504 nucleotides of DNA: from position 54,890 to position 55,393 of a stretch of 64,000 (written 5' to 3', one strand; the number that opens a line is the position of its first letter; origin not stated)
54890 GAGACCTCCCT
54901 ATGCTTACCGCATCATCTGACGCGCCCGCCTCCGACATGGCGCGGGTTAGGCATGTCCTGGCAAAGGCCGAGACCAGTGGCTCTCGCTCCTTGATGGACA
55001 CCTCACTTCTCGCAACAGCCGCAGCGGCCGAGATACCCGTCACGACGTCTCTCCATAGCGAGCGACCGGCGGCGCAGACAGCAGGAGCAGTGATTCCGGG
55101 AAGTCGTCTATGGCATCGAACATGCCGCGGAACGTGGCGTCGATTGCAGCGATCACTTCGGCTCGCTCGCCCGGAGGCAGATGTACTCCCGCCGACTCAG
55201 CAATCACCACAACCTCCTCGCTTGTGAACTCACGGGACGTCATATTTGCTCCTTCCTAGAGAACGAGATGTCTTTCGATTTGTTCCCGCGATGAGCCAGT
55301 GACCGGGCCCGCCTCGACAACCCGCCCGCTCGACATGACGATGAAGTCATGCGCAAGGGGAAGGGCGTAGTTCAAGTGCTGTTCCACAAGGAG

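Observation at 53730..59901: Six-gene operon couples an AmiC/UrtA-type amide-binding ABC importer to an AtzE-like amidase with a 67-aa AtzG/GatC-like partner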

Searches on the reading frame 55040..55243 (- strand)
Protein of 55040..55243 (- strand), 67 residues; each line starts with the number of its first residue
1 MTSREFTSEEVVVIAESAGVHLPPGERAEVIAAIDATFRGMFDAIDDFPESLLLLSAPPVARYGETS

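Call 5: search_protein_families(library=pfam, proteins=[window:55040-55243:-], max_evalue=0.01)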
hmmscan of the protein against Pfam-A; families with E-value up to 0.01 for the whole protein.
window:55040-55243:- (67 aa): 0 families

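Call 7: search_protein_families(library=pfam, proteins=[window:55040-55243:-], max_evalue=10)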
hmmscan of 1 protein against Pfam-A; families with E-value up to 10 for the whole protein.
window:55040-55243:- (67 aa): 0 families
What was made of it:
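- On GatC (subunit C of GatCAB): There is no direct Pfam hit (call 7).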

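Call 8: search_protein_families(library=ncbifam, proteins=[window:55040-55243:-], max_evalue=1)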
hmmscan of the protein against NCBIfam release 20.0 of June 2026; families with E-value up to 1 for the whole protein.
window:55040-55243:- (67 aa): 0 families
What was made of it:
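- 55040..55243 (-): 67-aa acidic GatC-like mini-subunit, the presumed partner of the amidase. No Pfam or NCBIfam hit (calls 7, 8).
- It matches no family model (calls 7, 8).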

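Call 10: search_solved_structures(query=window:55040-55243:-, max_evalue=10, show_alignments=3)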
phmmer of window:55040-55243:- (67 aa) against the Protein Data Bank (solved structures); distinct sequences matched with E-value up to 10: 1.
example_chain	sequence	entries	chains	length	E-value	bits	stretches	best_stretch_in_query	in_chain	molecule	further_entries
9uay_A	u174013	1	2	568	1.1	12.9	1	17-51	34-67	CmnI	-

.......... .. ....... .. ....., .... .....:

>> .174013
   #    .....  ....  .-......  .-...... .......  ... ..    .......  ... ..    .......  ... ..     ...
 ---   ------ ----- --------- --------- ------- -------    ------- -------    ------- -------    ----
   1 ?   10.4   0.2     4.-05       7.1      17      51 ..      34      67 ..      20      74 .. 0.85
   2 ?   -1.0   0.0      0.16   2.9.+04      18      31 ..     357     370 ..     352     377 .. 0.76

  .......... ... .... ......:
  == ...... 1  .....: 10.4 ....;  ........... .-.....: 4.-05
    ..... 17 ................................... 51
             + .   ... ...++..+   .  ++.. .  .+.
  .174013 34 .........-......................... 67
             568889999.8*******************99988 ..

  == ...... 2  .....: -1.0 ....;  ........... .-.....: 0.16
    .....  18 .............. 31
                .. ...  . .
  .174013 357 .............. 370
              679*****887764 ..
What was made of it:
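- Tried and rejected: A single-sequence PDB search of the small ORF gave only a chance hit (call 10).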

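Call 11: find_homologous_proteins(query=window:55040-55243:-, max_evalue=0.01)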
Query window:55040-55243:- (67 aa): 4 proteins with E <= 0.01 among 7 candidates.
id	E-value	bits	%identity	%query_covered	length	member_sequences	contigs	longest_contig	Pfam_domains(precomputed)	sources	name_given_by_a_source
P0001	6.5e-31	122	93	100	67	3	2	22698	-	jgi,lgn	-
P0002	2.3e-25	105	82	100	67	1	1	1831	-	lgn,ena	-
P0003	1.2e-20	90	69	100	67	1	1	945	-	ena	-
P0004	4.1e-14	69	92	57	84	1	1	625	-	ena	-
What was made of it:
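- Tried and rejected: The word-index search found four close homologues (call 11).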

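Call 13: find_encoding_contigs(protein=P0001, flank=10000, max_places=4)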
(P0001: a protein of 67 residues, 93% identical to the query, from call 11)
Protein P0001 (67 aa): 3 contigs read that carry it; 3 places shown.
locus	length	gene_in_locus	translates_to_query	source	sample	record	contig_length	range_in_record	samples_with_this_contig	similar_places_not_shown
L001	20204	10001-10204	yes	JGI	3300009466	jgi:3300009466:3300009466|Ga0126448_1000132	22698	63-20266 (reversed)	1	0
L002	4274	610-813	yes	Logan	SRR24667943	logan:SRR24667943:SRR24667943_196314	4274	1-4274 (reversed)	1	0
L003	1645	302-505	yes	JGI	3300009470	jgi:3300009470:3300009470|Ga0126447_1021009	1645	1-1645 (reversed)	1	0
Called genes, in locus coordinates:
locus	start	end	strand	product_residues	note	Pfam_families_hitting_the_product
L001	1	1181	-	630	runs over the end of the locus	-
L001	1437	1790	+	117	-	PF23359:Lsr2_DNA-bd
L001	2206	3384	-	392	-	PF00108:Thiolase_N, PF02803:Thiolase_C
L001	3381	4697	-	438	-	PF00501:AMP-binding, PF14535:AMP-binding_C_2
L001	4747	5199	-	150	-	PF22381:Staph_reg_Sar_Rot (weak), PF12802:MarR_2 (weak), PF01047:MarR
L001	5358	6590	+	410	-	PF13458:Peripla_BP_6, PF13433:Peripla_BP_5, PF01094:ANF_receptor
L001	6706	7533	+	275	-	PF02653:BPD_transp_2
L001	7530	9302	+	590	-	PF02653:BPD_transp_2, PF00005:ABC_tran, PF13476:AAA_23 (weak), PF13304:AAA_21 (faint), PF12399:BCA_ABC_TP_C (weak)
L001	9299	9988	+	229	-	PF00005:ABC_tran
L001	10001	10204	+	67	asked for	-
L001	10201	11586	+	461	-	PF01425:Amidase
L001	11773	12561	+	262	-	PF22290:DmmA-like_N (weak), PF00175:NAD_binding_1, PF00111:Fer2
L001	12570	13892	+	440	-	PF00355:Rieske, PF00848:Ring_hydroxyl_A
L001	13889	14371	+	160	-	PF13577:SnoaL_4 (weak), PF00866:Ring_hydroxyl_B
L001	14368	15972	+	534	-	PF00501:AMP-binding, PF13193:AMP-binding_C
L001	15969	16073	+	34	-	-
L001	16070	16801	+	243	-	PF00106:adh_short, PF01370:Epimerase (faint), PF08659:KR (faint), PF13561:adh_short_C2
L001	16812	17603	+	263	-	PF00501:AMP-binding, PF13193:AMP-binding_C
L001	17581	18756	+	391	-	PF22691:Thiolase_C_1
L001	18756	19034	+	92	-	-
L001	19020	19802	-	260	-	PF01177:Asp_Glu_race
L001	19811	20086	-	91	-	-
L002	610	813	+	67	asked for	-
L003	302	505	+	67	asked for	-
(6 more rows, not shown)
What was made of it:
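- Checked: Permease 1 most likely starts at 58538 (275 aa, as called in relatives, call 13).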

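Call 23: search_protein_representatives(alignment_id=A2)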
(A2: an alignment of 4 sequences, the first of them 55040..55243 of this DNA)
Query: 4 sequences, 67 profile positions. Proteins with E-value up to 0.001 (for the whole library): 4; up to 1e-10: 2; up to 1e-30: 1. The best 4 are listed.
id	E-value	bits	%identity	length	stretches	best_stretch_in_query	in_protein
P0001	1.8e-40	152.4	-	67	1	1-67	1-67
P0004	1.1e-16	76.2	-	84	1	29-67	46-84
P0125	4.2e-05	39.1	-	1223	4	28-57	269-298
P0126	4.8e-04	35.7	-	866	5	22-40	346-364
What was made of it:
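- Only four close homologues appear among 5.8 billion proteins, and a profile search of 1.8 billion representatives adds none (calls 11, 23).
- Tried and rejected: A full HMM scan of 1.8 billion representatives with the shallow profile added none (call 23).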

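Call 28: search_protein_families(library=pfam, proteins=[window:55040-55243:-], max_evalue=10)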
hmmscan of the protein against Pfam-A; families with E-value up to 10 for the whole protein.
window:55040-55243:- (67 aa): 0 families

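Call 38: search_solved_structures(query=A4, max_evalue=10, show_alignments=4)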
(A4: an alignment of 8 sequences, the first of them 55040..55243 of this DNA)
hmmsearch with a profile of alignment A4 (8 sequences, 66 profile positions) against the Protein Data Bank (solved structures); distinct sequences matched with E-value up to 10: 24.
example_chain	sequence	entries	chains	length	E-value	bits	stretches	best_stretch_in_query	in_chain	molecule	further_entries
4wj3_C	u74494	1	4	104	8.4e-06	28.8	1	6-61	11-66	Glutamyl-tRNA(Gln) amidotransferase subunit C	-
4osk_A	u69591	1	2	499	0.00047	23.1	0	6-19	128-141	Hax3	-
2df4_C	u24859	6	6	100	0.0005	23.1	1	4-56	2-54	Aspartyl/glutamyl-tRNA(Asn/Gln) amidotransferase subunit C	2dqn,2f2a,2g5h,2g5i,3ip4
7b0n_T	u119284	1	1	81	0.065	16.3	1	7-42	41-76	Acyl carrier protein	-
3h0l_C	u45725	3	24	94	0.1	15.7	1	8-55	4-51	Glutamyl-tRNA(Gln) amidotransferase subunit C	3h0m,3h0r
6c62_C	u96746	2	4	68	0.11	15.6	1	19-62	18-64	AtzG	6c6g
6gcs_O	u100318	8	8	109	0.13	15.3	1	7-42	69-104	ACPM1 SUBUNIT | Acyl carrier protein ACPM1 of NADH:Ubiquinone Oxidoreductase (Complex I)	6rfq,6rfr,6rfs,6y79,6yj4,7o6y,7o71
8ff9_A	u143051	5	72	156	0.33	14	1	28-54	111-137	Probable dna-binding stress protein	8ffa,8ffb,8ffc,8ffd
6dzi_R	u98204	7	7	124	0.4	13.7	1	10-44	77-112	50S ribosomal protein L20 | Large ribosomal subunit protein bL20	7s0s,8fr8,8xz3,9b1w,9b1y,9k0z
5o60_R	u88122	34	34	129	0.43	13.7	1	10-44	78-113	50S ribosomal protein L20 | Large ribosomal subunit protein bL20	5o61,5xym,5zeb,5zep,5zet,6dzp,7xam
6v39_m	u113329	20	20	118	0.59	13.2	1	14-30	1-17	30S ribosomal protein S13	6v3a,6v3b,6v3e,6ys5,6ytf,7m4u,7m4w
3a1y_A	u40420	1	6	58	0.8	12.8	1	4-35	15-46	50S ribosomal protein P1 (L12P)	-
7ktr_F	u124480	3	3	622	0.87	12.7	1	7-31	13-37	TAF6-like RNA polymerase II p300/CBP-associated factor-associated factor 65 kDa subunit 6L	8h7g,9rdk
4v6y_AM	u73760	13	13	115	0.88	12.7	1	14-32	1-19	30S ribosomal protein S13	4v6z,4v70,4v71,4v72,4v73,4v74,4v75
11bq_M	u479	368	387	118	0.93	12.6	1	14-32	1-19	Small ribosomal subunit protein uS13 | 30S ribosomal protein S13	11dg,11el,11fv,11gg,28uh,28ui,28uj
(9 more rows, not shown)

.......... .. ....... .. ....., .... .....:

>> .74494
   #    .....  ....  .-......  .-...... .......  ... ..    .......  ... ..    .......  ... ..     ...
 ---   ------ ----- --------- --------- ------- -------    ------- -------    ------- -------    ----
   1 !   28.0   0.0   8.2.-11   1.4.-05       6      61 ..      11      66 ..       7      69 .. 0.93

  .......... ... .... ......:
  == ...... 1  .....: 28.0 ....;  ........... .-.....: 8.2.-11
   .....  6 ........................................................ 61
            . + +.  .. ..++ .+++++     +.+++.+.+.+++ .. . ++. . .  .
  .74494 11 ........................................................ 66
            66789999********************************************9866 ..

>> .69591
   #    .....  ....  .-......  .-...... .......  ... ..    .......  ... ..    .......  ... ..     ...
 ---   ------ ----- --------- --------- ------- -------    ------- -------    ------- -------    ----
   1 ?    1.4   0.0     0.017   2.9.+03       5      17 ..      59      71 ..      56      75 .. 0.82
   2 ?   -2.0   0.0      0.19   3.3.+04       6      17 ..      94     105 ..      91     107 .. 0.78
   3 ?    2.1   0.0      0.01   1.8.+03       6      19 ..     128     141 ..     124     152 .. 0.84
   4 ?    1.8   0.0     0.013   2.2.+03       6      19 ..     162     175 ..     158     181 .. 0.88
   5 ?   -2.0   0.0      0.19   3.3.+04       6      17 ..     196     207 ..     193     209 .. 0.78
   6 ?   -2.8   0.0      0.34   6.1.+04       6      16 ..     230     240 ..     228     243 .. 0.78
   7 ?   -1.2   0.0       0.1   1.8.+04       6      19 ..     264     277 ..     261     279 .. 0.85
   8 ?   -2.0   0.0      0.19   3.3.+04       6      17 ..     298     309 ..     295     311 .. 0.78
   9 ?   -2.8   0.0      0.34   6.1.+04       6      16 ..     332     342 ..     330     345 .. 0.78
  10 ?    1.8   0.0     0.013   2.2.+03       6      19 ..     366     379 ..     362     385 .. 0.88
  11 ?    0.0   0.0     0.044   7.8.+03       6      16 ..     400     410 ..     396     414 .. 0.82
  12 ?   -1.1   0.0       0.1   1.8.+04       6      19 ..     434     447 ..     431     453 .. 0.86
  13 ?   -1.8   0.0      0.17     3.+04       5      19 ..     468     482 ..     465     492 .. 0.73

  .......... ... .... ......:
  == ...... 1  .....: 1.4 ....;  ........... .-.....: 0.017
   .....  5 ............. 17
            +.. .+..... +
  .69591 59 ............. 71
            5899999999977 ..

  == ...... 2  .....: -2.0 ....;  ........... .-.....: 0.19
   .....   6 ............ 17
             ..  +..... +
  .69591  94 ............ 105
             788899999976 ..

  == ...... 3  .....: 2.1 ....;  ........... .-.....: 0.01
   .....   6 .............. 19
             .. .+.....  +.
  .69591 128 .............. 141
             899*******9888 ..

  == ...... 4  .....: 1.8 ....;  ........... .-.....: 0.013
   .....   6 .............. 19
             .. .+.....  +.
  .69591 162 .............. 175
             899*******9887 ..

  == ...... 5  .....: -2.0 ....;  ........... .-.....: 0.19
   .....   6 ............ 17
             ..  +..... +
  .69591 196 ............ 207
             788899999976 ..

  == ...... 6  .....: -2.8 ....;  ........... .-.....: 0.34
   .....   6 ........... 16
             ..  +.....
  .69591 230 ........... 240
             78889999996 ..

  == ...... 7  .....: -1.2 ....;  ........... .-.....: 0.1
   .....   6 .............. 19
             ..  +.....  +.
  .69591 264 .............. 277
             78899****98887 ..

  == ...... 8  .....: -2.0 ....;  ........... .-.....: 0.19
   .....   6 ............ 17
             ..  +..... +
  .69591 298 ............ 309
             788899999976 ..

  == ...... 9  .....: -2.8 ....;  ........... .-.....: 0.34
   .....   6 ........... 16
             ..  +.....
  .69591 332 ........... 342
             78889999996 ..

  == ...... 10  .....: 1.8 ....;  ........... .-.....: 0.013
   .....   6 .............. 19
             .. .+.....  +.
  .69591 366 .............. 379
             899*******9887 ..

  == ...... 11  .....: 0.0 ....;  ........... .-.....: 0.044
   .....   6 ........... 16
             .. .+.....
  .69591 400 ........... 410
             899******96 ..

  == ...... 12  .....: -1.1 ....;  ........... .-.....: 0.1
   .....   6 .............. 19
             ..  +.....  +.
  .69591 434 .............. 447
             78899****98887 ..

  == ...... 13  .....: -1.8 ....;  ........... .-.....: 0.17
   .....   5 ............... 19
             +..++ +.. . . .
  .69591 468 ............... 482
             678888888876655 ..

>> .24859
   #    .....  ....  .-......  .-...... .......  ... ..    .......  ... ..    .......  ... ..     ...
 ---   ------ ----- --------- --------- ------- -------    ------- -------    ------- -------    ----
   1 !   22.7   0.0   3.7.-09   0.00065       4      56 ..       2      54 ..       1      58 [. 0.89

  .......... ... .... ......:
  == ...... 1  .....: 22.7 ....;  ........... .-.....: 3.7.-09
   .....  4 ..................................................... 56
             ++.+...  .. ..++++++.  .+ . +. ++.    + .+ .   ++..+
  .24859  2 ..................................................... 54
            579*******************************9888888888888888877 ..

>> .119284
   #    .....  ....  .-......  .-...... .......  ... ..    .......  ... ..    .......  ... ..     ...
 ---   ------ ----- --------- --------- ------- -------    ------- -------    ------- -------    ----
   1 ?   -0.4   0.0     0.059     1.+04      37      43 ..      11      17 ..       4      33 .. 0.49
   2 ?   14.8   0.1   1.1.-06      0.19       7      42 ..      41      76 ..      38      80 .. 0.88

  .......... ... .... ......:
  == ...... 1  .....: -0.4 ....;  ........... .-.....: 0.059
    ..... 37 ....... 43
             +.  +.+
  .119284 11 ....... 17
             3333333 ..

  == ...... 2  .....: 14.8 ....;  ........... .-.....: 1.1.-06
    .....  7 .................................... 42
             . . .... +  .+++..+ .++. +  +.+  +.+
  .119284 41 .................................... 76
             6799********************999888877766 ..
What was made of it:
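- A broader profile that includes those partners hits GatC 4wj3_C at 8.4e-6 and AtzG 6c62_C at 0.11 (call 38).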

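Call 40: search_solved_structures(query=A5, max_evalue=10, show_alignments=0)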
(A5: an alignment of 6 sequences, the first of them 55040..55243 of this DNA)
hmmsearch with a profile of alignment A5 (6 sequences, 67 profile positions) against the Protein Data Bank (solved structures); distinct sequences matched with E-value up to 10: 5.
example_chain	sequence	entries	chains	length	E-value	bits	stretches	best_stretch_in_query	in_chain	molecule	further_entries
7b0n_T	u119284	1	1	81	0.11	15.4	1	7-44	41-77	Acyl carrier protein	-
6gcs_O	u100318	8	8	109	0.2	14.7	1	7-43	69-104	ACPM1 SUBUNIT | Acyl carrier protein ACPM1 of NADH:Ubiquinone Oxidoreductase (Complex I)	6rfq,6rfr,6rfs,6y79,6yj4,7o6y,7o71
2qnw_A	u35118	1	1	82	0.53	13.3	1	8-37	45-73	Acyl carrier protein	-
9kcs_A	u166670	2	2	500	0.54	13.2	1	24-42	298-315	ISOMERASE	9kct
2ehr_A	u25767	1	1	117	1.3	12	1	14-41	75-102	InaD-like protein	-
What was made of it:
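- The orthologue-only profile of the small ORF does not reach GatC or AtzG in a plain HMM search of PDB (call 40).
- Tried and rejected: An orthologue-only profile against PDB gave weak acyl-carrier-protein hits at E 0.1 or worse, and no GatC (call 40).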
